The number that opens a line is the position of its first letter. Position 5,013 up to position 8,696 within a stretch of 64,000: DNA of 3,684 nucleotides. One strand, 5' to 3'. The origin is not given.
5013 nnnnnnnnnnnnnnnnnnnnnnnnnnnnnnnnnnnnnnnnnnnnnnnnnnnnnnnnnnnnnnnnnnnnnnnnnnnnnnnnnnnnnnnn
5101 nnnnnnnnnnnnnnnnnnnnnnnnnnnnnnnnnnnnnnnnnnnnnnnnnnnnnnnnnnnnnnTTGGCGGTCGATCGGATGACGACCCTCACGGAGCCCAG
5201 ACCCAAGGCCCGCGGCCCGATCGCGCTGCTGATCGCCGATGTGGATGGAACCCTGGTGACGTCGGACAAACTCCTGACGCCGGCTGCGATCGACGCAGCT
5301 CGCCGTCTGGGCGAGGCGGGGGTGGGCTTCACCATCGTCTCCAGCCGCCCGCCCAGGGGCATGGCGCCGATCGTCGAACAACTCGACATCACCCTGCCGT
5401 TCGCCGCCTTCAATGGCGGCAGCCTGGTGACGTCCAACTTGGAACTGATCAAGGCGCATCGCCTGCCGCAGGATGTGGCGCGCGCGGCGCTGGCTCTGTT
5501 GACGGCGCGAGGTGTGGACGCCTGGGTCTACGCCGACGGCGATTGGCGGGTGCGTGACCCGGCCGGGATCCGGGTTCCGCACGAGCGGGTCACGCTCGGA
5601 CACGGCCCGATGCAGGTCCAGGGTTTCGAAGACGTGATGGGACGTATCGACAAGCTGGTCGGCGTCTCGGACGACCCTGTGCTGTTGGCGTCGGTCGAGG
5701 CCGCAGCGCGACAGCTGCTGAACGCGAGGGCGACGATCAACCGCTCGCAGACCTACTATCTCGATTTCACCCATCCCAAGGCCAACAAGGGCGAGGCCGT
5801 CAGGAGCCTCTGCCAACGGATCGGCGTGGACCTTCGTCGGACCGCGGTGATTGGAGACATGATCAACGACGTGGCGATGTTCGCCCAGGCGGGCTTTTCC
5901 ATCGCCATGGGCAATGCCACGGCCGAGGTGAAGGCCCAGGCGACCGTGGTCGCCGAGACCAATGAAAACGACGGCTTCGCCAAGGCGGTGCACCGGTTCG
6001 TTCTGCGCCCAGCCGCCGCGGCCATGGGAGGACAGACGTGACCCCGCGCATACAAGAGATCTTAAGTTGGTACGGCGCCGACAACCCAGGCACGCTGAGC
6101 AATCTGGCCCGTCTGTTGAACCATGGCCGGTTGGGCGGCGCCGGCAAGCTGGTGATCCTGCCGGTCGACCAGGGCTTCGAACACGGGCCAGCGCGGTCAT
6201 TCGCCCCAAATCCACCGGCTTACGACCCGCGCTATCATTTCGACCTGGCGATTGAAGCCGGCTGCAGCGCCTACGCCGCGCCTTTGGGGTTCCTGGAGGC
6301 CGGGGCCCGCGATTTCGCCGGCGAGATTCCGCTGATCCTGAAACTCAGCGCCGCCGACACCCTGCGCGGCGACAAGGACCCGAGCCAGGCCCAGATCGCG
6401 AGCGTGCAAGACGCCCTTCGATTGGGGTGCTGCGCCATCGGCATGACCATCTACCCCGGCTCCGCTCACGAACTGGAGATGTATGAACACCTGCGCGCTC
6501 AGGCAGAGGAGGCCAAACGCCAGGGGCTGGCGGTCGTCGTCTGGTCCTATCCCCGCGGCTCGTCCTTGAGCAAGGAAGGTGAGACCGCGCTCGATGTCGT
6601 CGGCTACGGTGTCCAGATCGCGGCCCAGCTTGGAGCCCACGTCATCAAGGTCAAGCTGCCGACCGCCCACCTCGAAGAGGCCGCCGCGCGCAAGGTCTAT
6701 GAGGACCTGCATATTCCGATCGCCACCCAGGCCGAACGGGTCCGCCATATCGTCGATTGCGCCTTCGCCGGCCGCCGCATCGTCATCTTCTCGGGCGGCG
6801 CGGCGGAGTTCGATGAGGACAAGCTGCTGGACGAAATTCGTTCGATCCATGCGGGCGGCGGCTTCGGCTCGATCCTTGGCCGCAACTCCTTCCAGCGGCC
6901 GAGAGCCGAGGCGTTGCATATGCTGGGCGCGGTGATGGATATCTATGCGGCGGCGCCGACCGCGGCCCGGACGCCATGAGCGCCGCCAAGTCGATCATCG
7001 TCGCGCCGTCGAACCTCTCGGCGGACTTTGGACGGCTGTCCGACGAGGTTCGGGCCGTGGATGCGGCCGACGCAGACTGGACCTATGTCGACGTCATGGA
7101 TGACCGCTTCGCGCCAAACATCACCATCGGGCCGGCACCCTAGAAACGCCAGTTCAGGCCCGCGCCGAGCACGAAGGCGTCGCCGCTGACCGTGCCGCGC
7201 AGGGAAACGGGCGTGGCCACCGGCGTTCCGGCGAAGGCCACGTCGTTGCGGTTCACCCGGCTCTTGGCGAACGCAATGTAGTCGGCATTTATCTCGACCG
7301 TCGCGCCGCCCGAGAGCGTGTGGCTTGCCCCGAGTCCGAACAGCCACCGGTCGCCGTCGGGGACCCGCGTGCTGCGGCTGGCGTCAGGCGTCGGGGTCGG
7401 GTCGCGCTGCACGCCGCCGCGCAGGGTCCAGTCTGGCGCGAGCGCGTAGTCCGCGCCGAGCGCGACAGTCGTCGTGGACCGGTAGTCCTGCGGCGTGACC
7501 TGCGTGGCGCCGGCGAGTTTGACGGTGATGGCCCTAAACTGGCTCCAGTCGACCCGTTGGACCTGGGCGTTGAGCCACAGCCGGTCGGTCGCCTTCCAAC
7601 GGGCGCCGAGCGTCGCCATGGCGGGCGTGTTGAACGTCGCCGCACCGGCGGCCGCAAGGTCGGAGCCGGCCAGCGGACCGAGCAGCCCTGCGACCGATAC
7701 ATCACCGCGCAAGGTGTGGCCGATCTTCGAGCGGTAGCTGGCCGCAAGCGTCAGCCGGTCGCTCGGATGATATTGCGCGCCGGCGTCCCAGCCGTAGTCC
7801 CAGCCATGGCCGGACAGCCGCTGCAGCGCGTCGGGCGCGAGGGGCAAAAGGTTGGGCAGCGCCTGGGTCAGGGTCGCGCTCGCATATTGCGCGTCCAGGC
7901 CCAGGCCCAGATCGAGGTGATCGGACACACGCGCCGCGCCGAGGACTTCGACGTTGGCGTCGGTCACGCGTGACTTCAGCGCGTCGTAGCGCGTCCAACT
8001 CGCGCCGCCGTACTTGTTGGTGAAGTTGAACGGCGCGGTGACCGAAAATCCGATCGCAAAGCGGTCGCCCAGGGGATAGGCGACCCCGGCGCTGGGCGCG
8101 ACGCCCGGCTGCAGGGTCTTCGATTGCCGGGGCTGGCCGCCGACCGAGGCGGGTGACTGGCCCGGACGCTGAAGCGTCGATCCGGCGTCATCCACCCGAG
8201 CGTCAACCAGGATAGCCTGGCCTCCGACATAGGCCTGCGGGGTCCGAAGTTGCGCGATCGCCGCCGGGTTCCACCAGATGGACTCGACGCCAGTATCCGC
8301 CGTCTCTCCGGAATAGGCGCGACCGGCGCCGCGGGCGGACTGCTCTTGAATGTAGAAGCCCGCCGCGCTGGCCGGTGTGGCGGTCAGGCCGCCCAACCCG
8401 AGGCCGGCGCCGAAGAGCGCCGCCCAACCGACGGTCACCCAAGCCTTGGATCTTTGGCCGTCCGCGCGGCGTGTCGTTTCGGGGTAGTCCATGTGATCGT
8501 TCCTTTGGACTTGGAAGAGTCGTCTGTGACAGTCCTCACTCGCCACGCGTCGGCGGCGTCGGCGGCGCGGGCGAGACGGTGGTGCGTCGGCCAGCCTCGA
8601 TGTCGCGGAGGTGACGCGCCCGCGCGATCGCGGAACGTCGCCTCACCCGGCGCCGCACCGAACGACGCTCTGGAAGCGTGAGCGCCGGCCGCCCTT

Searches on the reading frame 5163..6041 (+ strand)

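Call 58: search_protein_families(library=pfam, proteins=[window:5163-6041:+], max_evalue=0.0001)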
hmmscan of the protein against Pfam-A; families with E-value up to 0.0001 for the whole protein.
window:5163-6041:+ (292 aa): 4 families
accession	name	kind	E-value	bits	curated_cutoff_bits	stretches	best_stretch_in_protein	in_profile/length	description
PF08282.18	Hydrolase_3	-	8.5e-54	183.4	20.9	1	24-275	2-254/255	haloacid dehalogenase-like hydrolase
PF05116.19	S6PP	-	8.2e-13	48.9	20.3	1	189-274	146-240/247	Sucrose-6F-phosphate phosphohydrolase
PF00702.32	Hydrolase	-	8.5e-10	39.8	26.4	1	22-244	3-191/191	haloacid dehalogenase-like hydrolase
PF12710.13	HAD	-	2.8e-06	28.3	27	0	36-126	84-181/189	haloacid dehalogenase-like hydrolase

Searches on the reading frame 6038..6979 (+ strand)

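Call 58: search_protein_families(library=pfam, proteins=[window:6038-6979:+], max_evalue=0.0001)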
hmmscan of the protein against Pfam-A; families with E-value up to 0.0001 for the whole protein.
window:6038-6979:+ (313 aa): 1 family
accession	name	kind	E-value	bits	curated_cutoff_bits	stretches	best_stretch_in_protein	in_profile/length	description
PF01791.15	DeoC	-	1.2e-31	110.6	23.8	1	39-287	2-229/229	DeoC/LacD family aldolase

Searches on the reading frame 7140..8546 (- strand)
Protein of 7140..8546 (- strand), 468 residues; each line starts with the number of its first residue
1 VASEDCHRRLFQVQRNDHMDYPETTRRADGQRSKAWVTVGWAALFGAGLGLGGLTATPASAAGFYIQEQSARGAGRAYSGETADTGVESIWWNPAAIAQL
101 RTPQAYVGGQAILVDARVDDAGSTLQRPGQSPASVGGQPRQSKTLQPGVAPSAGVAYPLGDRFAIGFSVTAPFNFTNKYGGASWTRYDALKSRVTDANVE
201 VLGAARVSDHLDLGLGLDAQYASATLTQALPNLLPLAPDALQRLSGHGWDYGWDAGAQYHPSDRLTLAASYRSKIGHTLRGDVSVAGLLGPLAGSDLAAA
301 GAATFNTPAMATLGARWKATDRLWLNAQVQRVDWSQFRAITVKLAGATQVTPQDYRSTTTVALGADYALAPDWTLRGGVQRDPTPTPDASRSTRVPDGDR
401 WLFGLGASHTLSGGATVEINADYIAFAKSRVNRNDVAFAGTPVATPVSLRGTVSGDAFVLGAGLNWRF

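Call 3: search_protein_families(library=pfam, proteins=[window:7140-8546:-])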
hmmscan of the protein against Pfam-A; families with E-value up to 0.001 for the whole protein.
window:7140-8546:- (468 aa): 3 families
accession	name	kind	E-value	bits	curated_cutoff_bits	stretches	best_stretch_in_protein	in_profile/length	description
PF03349.22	Toluene_X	-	1e-92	311.3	29.7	1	54-468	3-421/421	Outer membrane protein transport protein (OMPP1/FadL/TodX)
PF13505.12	OMP_b-brl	-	3.8e-11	43.9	28.7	1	98-273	15-152/175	Outer membrane protein beta-barrel domain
PF13609.12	Porin_4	-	9.4e-06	26.1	27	1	246-424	179-305/310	Gram-negative porin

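Call 4: search_protein_families(library=ncbifam, proteins=[window:7140-8546:-])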
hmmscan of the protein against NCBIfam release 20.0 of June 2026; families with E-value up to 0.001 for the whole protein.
window:7140-8546:- (468 aa): 4 families
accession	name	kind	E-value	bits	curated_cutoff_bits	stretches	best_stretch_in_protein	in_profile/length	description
NF007988.0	PRK10716.1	equivalog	1.2e-39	136.2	585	1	54-468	18-435/435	long-chain fatty acid transporter FadL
NF053685.1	BamG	equivalog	4.7e-05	22.6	250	1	250-368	187-305/397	BamG family beta-barrel-assembly machinery protein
NF050080.1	pilus_FilD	exception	0.0001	20.7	970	0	345-424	421-500/549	putative pilus system OmpP1/FadL family transporter FilD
NF033709.1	PorV_fam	subfamily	0.00019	21.1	90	0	68-103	10-45/326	PorV/PorQ family protein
